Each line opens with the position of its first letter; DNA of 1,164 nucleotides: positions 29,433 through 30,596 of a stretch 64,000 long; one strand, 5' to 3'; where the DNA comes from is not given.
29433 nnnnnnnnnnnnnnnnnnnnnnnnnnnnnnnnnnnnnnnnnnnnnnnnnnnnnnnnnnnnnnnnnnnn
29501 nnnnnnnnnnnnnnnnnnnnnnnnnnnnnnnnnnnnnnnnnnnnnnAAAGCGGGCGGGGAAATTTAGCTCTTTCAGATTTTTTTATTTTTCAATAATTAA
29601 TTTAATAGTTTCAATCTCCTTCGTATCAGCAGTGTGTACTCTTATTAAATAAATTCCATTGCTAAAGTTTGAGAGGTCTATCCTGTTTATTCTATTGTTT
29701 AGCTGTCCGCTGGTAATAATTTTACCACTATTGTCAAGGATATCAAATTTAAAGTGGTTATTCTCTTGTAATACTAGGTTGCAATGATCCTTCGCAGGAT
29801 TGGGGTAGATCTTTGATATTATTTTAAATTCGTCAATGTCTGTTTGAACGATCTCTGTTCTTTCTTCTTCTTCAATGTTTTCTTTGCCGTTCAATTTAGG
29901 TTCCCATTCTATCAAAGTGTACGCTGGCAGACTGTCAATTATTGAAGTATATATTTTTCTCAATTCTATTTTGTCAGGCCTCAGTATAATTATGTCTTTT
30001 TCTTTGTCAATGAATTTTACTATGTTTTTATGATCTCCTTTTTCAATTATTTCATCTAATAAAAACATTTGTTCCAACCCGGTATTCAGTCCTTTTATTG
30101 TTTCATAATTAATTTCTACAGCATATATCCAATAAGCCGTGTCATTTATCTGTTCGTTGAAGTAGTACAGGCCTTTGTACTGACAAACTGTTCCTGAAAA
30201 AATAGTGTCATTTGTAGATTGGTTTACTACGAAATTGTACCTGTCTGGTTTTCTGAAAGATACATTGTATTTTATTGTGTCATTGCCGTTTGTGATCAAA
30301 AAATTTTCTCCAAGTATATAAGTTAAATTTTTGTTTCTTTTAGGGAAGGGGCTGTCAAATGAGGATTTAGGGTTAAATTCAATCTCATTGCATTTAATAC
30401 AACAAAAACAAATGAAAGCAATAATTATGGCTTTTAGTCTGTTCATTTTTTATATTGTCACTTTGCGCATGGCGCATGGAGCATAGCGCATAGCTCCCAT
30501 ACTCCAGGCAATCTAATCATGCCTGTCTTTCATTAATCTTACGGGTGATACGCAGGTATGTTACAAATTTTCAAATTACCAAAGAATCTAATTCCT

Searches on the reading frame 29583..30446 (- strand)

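Call 94: search_protein_families(library=pfam, proteins=[window:29583-30446:-], max_evalue=0.001)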
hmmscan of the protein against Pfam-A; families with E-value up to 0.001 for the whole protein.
window:29583-30446:- (287 aa): 2 families
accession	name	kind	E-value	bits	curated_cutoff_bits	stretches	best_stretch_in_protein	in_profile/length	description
PF18962.6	Por_Secre_tail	-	5.3e-14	52.7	27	1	213-282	1-72/75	Secretion system C-terminal sorting domain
PF16967.11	TcfC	-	0.00024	21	29.4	1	234-278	15-58/68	E-set like domain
